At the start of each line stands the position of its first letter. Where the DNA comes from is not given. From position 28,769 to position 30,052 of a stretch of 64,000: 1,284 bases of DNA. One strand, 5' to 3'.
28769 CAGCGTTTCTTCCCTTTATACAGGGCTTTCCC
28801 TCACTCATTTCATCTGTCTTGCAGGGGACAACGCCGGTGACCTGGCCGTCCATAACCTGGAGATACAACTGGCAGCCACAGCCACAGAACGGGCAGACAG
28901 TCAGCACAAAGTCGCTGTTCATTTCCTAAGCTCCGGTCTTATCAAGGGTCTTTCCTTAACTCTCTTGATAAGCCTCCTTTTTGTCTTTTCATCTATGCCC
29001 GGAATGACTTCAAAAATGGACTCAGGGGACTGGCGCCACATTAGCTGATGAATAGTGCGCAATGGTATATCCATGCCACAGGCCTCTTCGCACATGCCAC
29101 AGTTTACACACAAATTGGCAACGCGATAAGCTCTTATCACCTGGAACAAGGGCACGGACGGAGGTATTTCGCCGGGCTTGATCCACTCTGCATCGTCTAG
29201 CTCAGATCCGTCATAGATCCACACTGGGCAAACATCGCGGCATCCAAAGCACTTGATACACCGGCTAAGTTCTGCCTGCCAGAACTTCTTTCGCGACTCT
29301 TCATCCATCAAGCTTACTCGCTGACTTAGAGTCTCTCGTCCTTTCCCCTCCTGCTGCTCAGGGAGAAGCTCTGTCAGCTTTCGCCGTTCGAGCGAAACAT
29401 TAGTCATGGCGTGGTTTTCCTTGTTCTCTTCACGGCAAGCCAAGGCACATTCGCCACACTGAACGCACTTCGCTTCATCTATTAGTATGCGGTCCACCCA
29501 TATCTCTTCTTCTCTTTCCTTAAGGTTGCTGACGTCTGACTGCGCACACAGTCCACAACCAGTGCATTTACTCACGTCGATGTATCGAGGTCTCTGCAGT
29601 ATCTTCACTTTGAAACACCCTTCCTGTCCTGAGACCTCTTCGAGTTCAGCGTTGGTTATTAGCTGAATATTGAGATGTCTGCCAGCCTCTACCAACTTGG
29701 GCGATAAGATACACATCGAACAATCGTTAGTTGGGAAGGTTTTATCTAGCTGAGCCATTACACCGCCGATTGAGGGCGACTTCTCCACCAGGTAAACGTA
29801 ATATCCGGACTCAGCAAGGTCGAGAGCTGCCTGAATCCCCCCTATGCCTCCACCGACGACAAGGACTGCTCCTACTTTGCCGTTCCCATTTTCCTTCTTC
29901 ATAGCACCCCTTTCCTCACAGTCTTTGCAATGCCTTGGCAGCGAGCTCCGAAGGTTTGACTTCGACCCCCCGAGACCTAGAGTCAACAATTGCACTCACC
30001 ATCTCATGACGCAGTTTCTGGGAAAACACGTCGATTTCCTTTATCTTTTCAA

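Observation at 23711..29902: HdrA flavoprotein core split into two genes with a formate dehydrogenase catalytic subunit coupled in between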

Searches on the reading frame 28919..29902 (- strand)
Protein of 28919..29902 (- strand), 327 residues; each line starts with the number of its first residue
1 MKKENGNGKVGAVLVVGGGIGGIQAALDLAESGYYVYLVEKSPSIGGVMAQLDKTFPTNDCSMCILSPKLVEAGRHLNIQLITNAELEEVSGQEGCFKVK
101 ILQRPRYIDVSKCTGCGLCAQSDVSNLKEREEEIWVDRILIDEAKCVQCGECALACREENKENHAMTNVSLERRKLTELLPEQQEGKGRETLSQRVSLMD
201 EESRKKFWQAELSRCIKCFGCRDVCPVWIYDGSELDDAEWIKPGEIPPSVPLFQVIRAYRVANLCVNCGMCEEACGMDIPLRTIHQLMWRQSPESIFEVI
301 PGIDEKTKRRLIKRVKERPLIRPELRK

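Call 4: search_protein_families(library=pfam, proteins=[window:28919-29902:-], max_evalue=0.01)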
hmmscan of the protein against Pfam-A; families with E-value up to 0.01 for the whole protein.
window:28919-29902:- (327 aa): 20 families
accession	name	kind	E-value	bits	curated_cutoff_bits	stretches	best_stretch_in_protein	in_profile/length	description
PF12797.12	Fer4_2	-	3.5e-11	42.7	24.5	2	138-156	2-20/22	4Fe-4S binding domain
PF12837.12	Fer4_6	-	1.8e-10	40.6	25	1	139-157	2-20/24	4Fe-4S binding domain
PF00037.32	Fer4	-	2.8e-10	40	21.1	3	107-121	2-16/24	4Fe-4S binding domain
PF13183.11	Fer4_8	-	1.3e-09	38.9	27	2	145-227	4-66/68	4Fe-4S dicluster domain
PF12838.12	Fer4_7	-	2.1e-09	38.2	27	2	112-157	1-49/52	4Fe-4S dicluster domain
PF14697.11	Fer4_21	-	2.5e-09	37.6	35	1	141-161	3-23/59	4Fe-4S dicluster domain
PF12831.13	FAD_oxidored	-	8e-09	35.7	27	1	13-50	2-39/416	FAD dependent oxidoreductase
PF13237.11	Fer4_10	-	2.1e-08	34.4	25.5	1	139-226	2-53/53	4Fe-4S dicluster domain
PF13187.11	Fer4_9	-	4.9e-08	33.3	27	2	214-278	1-50/52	4Fe-4S dicluster domain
PF13534.11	Fer4_17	-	2.2e-06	28.5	22.2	1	260-279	41-60/61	4Fe-4S dicluster domain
PF13450.12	NAD_binding_8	-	2.5e-06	28.1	21.9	1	15-51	1-37/68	NAD(P)-binding Rossmann-like domain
PF07992.20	Pyr_redox_2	-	3.5e-06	27.1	26.1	1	13-88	3-58/291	Pyridine nucleotide-disulphide oxidoreductase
PF12800.12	Fer4_4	-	6.4e-06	26.5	24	0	263-277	2-16/17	4Fe-4S binding domain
PF00890.30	FAD_binding_2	-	7.1e-06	25.9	20.4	1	13-47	2-36/414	FAD binding domain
PF00070.33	Pyr_redox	-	2.5e-05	25.1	22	1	13-46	2-35/82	Pyridine nucleotide-disulphide oxidoreductase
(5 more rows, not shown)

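Call 5: search_solved_structures(query=window:28919-29902:-, max_evalue=0.01, show_alignments=3)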
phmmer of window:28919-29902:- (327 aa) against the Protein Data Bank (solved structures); distinct sequences matched with E-value up to 0.01: 18.
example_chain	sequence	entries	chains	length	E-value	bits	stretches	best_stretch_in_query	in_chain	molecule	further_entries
8rvv_A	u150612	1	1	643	2.4e-42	148.1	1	13-121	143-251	H(2):CoB-CoM heterodisulfide,ferredoxin reductase subunit A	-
8rvu_a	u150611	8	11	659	2.5e-42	148.1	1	13-121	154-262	H(2):CoB-CoM heterodisulfide,ferredoxin reductase subunit A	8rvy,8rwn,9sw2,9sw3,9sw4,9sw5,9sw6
5odc_A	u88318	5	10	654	2.2e-41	145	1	12-157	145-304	Heterodisulfide reductase, subunit A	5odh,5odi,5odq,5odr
9sfi_A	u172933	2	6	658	2.8e-38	134.7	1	13-158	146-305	CoB--CoM heterodisulfide reductase iron-sulfur subunit A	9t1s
7bkb_A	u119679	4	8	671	5e-32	114.2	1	13-108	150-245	CoB--CoM heterodisulfide reductase iron-sulfur subunit A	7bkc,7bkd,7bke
9t1s_M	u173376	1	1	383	1.2e-19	73.4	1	199-306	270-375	formate dehydrogenase (coenzyme F420)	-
8rvu_E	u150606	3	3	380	3.7e-15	58.7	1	199-288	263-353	Formate dehydrogenase, beta subunit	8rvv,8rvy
7bkb_E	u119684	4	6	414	4.2e-15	58.6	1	202-305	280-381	Formate dehydrogenase, beta subunit (F420)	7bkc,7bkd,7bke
2vpw_B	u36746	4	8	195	0.00054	22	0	140-178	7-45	NRFC PROTEIN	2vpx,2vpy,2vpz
1xhc_A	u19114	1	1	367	0.00083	21.4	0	10-52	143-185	NADH oxidase /nitrite reductase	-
9c0q_A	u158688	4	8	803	0.00093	21.3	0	143-159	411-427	Acetyl-CoA decarbonylase/synthase complex subunit alpha 2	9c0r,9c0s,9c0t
6de6_A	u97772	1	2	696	0.0013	20.8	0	4-51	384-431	Histamine dehydrogenase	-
1djn_A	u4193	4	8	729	0.0015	20.6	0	11-52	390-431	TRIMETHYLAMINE DEHYDROGENASE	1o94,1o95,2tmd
1djq_A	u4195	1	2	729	0.0015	20.6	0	11-52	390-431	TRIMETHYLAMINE DEHYDROGENASE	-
4rep_A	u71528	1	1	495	0.0027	19.7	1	14-61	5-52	Gamma-carotene desaturase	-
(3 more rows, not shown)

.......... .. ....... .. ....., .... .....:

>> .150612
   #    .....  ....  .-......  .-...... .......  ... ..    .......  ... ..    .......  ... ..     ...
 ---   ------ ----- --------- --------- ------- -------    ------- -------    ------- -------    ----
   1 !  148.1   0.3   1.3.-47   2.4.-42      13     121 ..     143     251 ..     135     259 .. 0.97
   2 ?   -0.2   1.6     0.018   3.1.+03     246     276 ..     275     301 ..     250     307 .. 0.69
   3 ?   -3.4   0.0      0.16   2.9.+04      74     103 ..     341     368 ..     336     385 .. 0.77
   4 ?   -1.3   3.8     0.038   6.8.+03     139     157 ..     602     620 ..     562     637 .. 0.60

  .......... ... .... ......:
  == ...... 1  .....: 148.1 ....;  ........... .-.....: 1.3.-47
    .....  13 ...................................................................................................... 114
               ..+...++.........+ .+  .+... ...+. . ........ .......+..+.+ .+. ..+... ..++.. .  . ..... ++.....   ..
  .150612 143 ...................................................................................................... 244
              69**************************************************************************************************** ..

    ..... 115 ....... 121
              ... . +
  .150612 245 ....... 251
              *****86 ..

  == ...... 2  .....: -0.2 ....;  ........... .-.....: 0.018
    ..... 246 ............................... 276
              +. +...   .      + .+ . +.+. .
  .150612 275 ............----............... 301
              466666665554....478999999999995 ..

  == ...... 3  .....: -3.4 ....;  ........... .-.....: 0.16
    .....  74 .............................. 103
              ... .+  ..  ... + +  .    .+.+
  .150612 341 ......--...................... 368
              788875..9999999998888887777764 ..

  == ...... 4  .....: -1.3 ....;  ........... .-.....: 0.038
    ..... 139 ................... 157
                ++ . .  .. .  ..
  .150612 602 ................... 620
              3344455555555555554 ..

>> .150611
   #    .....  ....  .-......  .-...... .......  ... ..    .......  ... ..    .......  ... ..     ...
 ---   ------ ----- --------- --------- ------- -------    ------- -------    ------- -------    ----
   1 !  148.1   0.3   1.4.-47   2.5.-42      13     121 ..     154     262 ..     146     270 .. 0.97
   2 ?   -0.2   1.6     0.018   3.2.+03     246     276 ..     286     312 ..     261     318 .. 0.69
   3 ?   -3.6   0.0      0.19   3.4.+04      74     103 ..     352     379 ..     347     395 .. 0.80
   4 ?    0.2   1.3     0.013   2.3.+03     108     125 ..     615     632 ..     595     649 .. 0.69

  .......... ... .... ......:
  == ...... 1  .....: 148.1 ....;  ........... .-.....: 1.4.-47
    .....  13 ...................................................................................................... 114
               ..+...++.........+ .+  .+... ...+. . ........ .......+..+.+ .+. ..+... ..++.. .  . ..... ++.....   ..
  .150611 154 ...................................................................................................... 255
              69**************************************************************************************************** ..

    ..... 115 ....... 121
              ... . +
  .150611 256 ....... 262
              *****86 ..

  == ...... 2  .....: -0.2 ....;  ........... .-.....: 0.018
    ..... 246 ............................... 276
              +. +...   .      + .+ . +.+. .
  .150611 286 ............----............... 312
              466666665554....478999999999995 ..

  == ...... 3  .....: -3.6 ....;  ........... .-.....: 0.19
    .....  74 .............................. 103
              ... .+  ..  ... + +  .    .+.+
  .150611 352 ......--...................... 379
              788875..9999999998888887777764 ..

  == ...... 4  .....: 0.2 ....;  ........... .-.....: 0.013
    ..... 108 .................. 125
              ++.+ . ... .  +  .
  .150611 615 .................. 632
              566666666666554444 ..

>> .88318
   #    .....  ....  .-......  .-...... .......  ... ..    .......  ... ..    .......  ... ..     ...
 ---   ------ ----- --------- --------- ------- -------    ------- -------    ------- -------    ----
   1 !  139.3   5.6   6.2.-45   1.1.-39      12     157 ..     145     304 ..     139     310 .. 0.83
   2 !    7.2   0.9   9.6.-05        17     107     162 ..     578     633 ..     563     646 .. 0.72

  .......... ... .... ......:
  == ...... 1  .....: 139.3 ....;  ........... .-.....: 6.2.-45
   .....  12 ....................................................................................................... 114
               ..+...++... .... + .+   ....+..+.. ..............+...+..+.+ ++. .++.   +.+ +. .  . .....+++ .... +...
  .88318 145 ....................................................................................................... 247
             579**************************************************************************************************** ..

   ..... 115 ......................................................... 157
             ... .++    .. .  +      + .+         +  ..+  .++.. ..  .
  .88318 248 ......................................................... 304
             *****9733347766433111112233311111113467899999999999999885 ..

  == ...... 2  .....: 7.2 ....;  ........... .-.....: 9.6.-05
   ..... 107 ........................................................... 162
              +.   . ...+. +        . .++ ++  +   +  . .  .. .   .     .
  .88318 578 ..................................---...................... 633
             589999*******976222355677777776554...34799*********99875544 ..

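Call 8: find_homologous_proteins(query=window:28919-29902:-, max_evalue=1e-10)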
Query window:28919-29902:- (327 aa): 7165 proteins with E <= 1e-10 among 8000 candidates; the best 120 are listed.
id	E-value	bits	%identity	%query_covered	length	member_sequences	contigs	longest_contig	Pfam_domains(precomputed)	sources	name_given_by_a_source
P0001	5.3e-220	747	100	100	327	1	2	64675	PF14697.12,PF13450.13,PF07992.21,PF12837.13,PF00070.34,PF12838.13,PF13534.12,PF12800.13,PF12831.14,PF12797.13,PF00890.31,PF00037.33,PF13237.12,PF13183.12,PF13187.12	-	-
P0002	1.6e-189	647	83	100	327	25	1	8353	PF14697.12,PF17179.10,PF13450.13,PF07992.21,PF12837.13,PF12838.13,PF13534.12,PF12800.13,PF12831.14,PF12797.13,PF00890.31,PF00037.33,PF13237.12,PF13183.12,PF13187.12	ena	-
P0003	5.8e-189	645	83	100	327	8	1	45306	PF14697.12,PF13450.13,PF07992.21,PF12837.13,PF12838.13,PF13534.12,PF12800.13,PF12831.14,PF12797.13,PF00890.31,PF00037.33,PF13237.12,PF13183.12,PF13187.12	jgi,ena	jgi:ferredoxin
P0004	1.3e-187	640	81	100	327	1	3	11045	PF14697.12,PF13450.13,PF07992.21,PF12837.13,PF00070.34,PF12838.13,PF13534.12,PF12800.13,PF12831.14,PF12797.13,PF00890.31,PF00037.33,PF13237.12,PF13183.12,PF13187.12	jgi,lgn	jgi:ferredoxin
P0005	1.4e-187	640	82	100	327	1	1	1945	PF14697.12,PF13450.13,PF07992.21,PF12837.13,PF00070.34,PF12838.13,PF13534.12,PF12800.13,PF12831.14,PF12797.13,PF00890.31,PF00037.33,PF13237.12,PF13183.12,PF13187.12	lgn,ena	-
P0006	4.6e-187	639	82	100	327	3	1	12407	PF14697.12,PF17179.10,PF13450.13,PF07992.21,PF12837.13,PF13484.12,PF12838.13,PF13534.12,PF12800.13,PF12831.14,PF12797.13,PF00890.31,PF00037.33,PF13237.12,PF13183.12,PF13187.12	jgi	jgi:heterodisulfide reductase subunit A-like polyferredoxin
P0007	5.8e-187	638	82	99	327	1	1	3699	PF14697.12,PF17179.10,PF13450.13,PF07992.21,PF12837.13,PF12838.13,PF13534.12,PF12800.13,PF12831.14,PF12797.13,PF00890.31,PF00037.33,PF13237.12,PF13183.12,PF13187.12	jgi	jgi:ferredoxin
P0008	1.7e-186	637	81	99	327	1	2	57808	PF14697.12,PF13450.13,PF07992.21,PF12837.13,PF13484.12,PF12838.13,PF13534.12,PF12800.13,PF12831.14,PF12797.13,PF00890.31,PF00037.33,PF13237.12,PF13183.12,PF13187.12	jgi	jgi:ferredoxin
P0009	1.0e-176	605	76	100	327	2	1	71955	PF14697.12,PF13450.13,PF07992.21,PF12837.13,PF00070.34,PF12838.13,PF13534.12,PF12800.13,PF12831.14,PF12797.13,PF00890.31,PF00037.33,PF13237.12,PF13183.12,PF13187.12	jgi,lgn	-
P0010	4.8e-153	527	69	96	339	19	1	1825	PF14697.12,PF13450.13,PF07992.21,PF12837.13,PF12838.13,PF13534.12,PF12800.13,PF12831.14,PF12797.13,PF00890.31,PF00037.33,PF13237.12,PF13183.12,PF13187.12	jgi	-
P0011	1.1e-152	526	70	93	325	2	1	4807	PF14697.12,PF17179.10,PF07992.21,PF12837.13,PF12838.13,PF13534.12,PF12800.13,PF12831.14,PF12797.13,PF00037.33,PF13237.12,PF13183.12,PF13187.12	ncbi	-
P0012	3.9e-152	524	69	91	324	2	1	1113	PF14697.12,PF13450.13,PF07992.21,PF12837.13,PF12838.13,PF13534.12,PF12800.13,PF12831.14,PF12797.13,PF00037.33,PF13237.12,PF13183.12,PF13370.12,PF13187.12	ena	-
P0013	1.3e-151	522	69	96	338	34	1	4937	PF14697.12,PF13450.13,PF07992.21,PF12837.13,PF12838.13,PF13534.12,PF12800.13,PF01134.29,PF12831.14,PF01266.31,PF12797.13,PF00890.31,PF00037.33,PF13237.12,PF13183.12,PF13187.12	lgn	-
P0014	1.4e-151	522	69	91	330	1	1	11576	PF14697.12,PF17179.10,PF13450.13,PF07992.21,PF12837.13,PF00070.34,PF12838.13,PF13534.12,PF12831.14,PF12797.13,PF00890.31,PF00037.33,PF13237.12,PF13183.12,PF13370.12,PF13187.12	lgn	-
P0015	5.9e-151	520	69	96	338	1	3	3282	PF14697.12,PF13450.13,PF07992.21,PF12837.13,PF12838.13,PF13534.12,PF12800.13,PF01134.29,PF12831.14,PF01266.31,PF12797.13,PF00890.31,PF00037.33,PF13237.12,PF13183.12,PF13187.12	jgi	jgi:ferredoxin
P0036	5.4e-145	500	66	100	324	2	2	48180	PF14697.12,PF17179.10,PF13450.13,PF07992.21,PF12837.13,PF00070.34,PF13484.12,PF12838.13,PF13534.12,PF12800.13,PF01134.29,PF12831.14,PF01266.31,PF12797.13,PF00890.31,PF00037.33,PF13237.12,PF13183.12,PF13370.12,PF13187.12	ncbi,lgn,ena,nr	ncbi:MAG: 4Fe-4S binding protein [Dehalococcoidia bacterium]|nr:4Fe-4S binding protein [Dehalococcoi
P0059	6.4e-129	448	61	96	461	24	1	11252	PF14697.12,PF17179.10,PF13450.13,PF07992.21,PF12837.13,PF12838.13,PF13534.12,PF12831.14,PF12797.13,PF00890.31,PF00037.33,PF13237.12,PF13183.12,PF13187.12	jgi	-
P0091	1.3e-102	361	51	95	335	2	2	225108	PF14697.12,PF13450.13,PF07992.21,PF12837.13,PF00070.34,PF12838.13,PF13534.12,PF12800.13,PF12831.14,PF12797.13,PF00890.31,PF00037.33,PF13237.12,PF13183.12,PF13187.12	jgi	-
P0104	1.1e-100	355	50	94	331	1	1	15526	PF14697.12,PF07992.21,PF12837.13,PF12838.13,PF13534.12,PF12800.13,PF01134.29,PF12831.14,PF12797.13,PF00890.31,PF00037.33,PF13237.12,PF13183.12,PF13187.12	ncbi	ncbi:4Fe-4S dicluster domain-containing protein [Spirochaetota bacterium]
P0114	1.4e-99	351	53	92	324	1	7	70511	PF14697.12,PF13450.13,PF07992.21,PF12837.13,PF12838.13,PF13534.12,PF12800.13,PF12831.14,PF01266.31,PF12797.13,PF00037.33,PF13237.12,PF13183.12,PF13187.12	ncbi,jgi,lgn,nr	ncbi:MAG: 4Fe-4S dicluster domain-containing protein [Lentisphaerae bacterium]|nr:4Fe-4S dicluster d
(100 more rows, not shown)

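Call 9: find_related_loci(query=window:28919-29902:-, collection=genome_contigs, flank=10000)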
Query window:28919-29902:- (327 aa) in genome_contigs; peptide patterns used: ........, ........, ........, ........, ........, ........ (x = any residue, [..] = any of these).
56 stretches matched a pattern, but none encodes a relative of the query by tblastn (E <= 1e-3).

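Call 11: find_related_loci(query=A1, collection=genome_contigs, flank=10000)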
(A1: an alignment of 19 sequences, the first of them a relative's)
Query A1 (327 aa) in genome_contigs; peptide patterns used: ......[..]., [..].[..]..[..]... (x = any residue, [..] = any of these).
600 stretches matched a pattern (row limit reached: there are more); 600 encode a relative of the query (tblastn E <= 1e-3); the best 80 are kept; 80 distinct loci.
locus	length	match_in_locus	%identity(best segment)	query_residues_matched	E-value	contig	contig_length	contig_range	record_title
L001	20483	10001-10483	58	8-152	1e-53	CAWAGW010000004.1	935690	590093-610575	MAG: uncultured delta proteobacterium isolate MFD02416.bin.2.191 genome assembly, contig: contig_1911, whole genome shot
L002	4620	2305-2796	57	8-157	2e-53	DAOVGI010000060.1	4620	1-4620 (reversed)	MAG TPA_asm: Candidatus Bathyarchaeota archaeon isolate CSMAG_1131 CSMAG_1131_k141_2828615_length_4620_cov_5.3903, whole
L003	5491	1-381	68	12-138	7e-53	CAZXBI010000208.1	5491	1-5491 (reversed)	MAG TPA_asm: uncultured Syntrophorhabdus sp. isolate SRP302447_co4_432 genome assembly, contig: NODE_40885_length_5491_c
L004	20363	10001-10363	69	1-121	1e-52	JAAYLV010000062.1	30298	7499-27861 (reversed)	MAG: Bacillota bacterium isolate AS20ysBPTH_116 35547_AS20, whole genome shotgun sequence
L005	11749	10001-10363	70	1-121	2e-52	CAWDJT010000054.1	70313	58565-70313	MAG: uncultured delta proteobacterium isolate MFD00709.bin.2.118 genome assembly, contig: contig_8773, whole genome shot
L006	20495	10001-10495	55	9-159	8e-52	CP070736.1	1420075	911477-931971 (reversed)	MAG: Methanobacteriota archaeon isolate bin4 chromosome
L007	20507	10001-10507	54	10-159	6e-51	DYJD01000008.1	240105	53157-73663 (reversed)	MAG TPA_asm: Desulfosudis oleivorans isolate FI88_2_51_70 Afr_mines_FI88_35_length_240105_cov_30_549577, whole genome sh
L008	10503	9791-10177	63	10-138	6e-51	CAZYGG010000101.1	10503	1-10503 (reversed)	MAG TPA_asm: uncultured Desulfobacterales bacterium isolate SRP167671_co2_59 genome assembly, contig: NODE_8089_length_1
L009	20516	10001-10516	52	4-156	2e-50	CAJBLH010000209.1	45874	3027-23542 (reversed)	MAG: uncultured Desulfobacteraceae bacterium isolate Loc090721-6m_bin-047 genome assembly, contig: bin-047:209/315, whol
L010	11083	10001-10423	63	9-147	2e-50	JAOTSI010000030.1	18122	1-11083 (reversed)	MAG: Desulfobulbaceae bacterium isolate 13_Jan_SF_Bin14 13_Jan_SF_Bin14_scaffold_356_c1, whole genome shotgun sequence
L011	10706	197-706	52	1-156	3e-50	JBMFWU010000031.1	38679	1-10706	MAG: Syntrophobacteraceae bacterium isolate KM4364-26 NODE_458_length_38679_cov_9.035781, whole genome shotgun sequence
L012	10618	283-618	71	10-121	4e-50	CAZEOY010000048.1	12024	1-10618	MAG TPA_asm: uncultured Syntrophobacteraceae bacterium isolate binchicken_co274_11 genome assembly, contig: NODE_13142_l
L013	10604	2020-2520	54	7-159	8e-51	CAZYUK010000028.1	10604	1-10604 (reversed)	MAG TPA_asm: uncultured Candidatus Bathyarchaeia archaeon isolate SRP098346_co1_156 genome assembly, contig: NODE_7935_l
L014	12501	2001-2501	55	7-159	4e-50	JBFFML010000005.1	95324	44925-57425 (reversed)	MAG: Thermoplasmata archaeon isolate Mix_mud18.2022.04.47 k141_1898834_length_95324_cov_25.2200, whole genome shotgun se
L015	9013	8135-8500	67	1-120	5e-50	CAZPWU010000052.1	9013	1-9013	MAG TPA_asm: uncultured Anaerolineaceae bacterium isolate binchicken_co33_477 genome assembly, contig: NODE_10132_length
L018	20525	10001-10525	51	1-156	7e-50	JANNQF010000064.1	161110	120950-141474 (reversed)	MAG: Deltaproteobacteria bacterium isolate SOY_31_metabat_54 SOY_31_k141_1562736, whole genome shotgun sequence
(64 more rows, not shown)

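Call 13: find_encoding_contigs(protein=P0036, flank=10000, max_places=2)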
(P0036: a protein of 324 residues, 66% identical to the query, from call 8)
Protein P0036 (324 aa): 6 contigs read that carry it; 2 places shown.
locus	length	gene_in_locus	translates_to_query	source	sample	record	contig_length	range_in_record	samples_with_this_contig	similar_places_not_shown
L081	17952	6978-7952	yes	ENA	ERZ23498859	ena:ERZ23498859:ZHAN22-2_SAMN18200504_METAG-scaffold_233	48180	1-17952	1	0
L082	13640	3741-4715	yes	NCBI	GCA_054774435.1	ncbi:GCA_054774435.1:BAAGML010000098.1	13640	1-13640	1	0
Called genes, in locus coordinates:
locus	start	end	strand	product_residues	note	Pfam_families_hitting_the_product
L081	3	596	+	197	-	?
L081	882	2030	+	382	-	PF12838:Fer4_7 (weak), PF13183:Fer4_8, PF13187:Fer4_9, PF13237:Fer4_10 (weak), PF13534:Fer4_17 (weak), PF02754:CCG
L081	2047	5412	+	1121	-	PF00890:FAD_binding_2 (weak), PF12831:FAD_oxidored, PF14691:Fer4_20, PF07992:Pyr_redox_2, PF01266:DAO (weak), PF13450:NAD_binding_8, PF13738:Pyr_redox_3 (weak), PF14697:Fer4_21, +12 more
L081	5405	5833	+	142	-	PF02662:FlpD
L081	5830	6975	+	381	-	PF13183:Fer4_8, PF12838:Fer4_7 (weak), PF13187:Fer4_9 (weak), PF13534:Fer4_17, PF02754:CCG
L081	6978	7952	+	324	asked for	PF00070:Pyr_redox (faint), PF00890:FAD_binding_2 (weak), PF01134:GIDA (weak), PF01266:DAO (faint), PF07992:Pyr_redox_2 (weak), PF12831:FAD_oxidored, PF13450:NAD_binding_8 (weak), PF13183:Fer4_8, +12 more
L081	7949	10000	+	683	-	PF04879:Molybdop_Fe4S4, PF00384:Molybdopterin, PF01568:Molydop_binding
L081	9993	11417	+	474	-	PF07992:Pyr_redox_2 (faint)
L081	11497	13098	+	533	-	PF01266:DAO (weak), PF07992:Pyr_redox_2, PF12831:FAD_oxidored (weak), PF13450:NAD_binding_8 (weak), PF00037:Fer4 (weak), PF12838:Fer4_7, PF13187:Fer4_9, PF14697:Fer4_21, +5 more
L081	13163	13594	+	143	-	PF02662:FlpD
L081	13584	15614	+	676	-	PF04879:Molybdop_Fe4S4, PF00384:Molybdopterin, PF01568:Molydop_binding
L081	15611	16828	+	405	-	PF04422:FrhB_FdhB_N, PF04432:FrhB_FdhB_C, PF12838:Fer4_7 (faint), PF13187:Fer4_9 (faint), PF00037:Fer4 (faint), PF13183:Fer4_8 (weak)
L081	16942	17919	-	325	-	PF02219:MTHFR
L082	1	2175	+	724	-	?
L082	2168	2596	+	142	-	PF02662:FlpD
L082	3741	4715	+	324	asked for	PF00070:Pyr_redox (faint), PF00890:FAD_binding_2 (weak), PF01134:GIDA (weak), PF01266:DAO (faint), PF07992:Pyr_redox_2 (weak), PF12831:FAD_oxidored, PF13450:NAD_binding_8 (weak), PF13183:Fer4_8, +12 more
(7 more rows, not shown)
